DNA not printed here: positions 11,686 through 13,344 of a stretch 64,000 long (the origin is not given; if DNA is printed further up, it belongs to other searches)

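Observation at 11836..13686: Low-GC two-gene islet: ABC/OLD-type AAA ATPase plus PIN-like nuclease (Septu/Gabija/PARIS-like logic, different nuclease)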

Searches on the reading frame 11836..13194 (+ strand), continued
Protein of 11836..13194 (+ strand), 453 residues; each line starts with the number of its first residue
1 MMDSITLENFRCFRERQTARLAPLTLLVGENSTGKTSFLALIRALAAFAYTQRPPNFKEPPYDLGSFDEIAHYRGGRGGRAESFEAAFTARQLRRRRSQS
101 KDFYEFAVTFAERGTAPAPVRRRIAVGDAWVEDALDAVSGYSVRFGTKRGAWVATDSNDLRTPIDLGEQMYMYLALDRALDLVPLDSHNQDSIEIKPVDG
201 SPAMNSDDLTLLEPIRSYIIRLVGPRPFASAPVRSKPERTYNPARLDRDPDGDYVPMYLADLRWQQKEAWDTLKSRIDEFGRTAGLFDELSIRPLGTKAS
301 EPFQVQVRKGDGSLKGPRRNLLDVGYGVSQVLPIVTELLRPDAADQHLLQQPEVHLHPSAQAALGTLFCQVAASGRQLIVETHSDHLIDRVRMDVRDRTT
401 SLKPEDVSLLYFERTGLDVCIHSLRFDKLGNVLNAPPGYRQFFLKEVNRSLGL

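Call 96: search_dna_similar(query=window:11836-13194:+, collection=phages, mode=protein, max_rows=8, max_evalue=1e-8)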
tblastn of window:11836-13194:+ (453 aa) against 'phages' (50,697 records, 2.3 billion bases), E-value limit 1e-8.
Records with a match: 16; places in all: 16; records where one place covers at least 80% of the query: 0.
Best place of each record, by identity: <60% 16.
By first word of the organism name: Klebsiella 12; Vibrio 2; Pseudomonas 1; Enterobacteria 1.
By host as written in the record: Klebsiella pneumoniae 12; Pseudomonas aeruginosa 1; Escherichia coli ECOR5 1; Vibrio cyclitrophicus 10N.286.55.E6 1; Vibrio sp. 1.
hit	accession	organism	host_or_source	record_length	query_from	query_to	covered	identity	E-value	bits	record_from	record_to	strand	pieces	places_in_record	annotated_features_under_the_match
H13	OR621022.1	Pseudomonas phage 62-2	Pseudomonas aeruginosa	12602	231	439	46%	26.9%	4e-11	71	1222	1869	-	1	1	DNA double-strand break repair ATPase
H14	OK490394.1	Klebsiella phage Kp4845-1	Klebsiella pneumoniae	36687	319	451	29%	36.1%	1e-14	82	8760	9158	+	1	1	record has no annotation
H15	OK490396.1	Klebsiella phage Kp4846-1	Klebsiella pneumoniae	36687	319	451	29%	36.1%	1e-14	82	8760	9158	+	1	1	record has no annotation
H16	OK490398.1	Klebsiella phage Kp4847-1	Klebsiella pneumoniae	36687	319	451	29%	36.1%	1e-14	82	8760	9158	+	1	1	record has no annotation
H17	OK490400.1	Klebsiella phage Kp4848-1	Klebsiella pneumoniae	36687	319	451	29%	36.1%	1e-14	82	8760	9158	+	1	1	record has no annotation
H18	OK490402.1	Klebsiella phage Kp4849-1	Klebsiella pneumoniae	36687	319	451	29%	36.1%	1e-14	82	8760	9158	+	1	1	record has no annotation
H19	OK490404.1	Klebsiella phage Kp4850-1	Klebsiella pneumoniae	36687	319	451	29%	36.1%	1e-14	82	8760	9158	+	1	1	record has no annotation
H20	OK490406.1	Klebsiella phage Kp4851-1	Klebsiella pneumoniae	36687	319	451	29%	36.1%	1e-14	82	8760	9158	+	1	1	record has no annotation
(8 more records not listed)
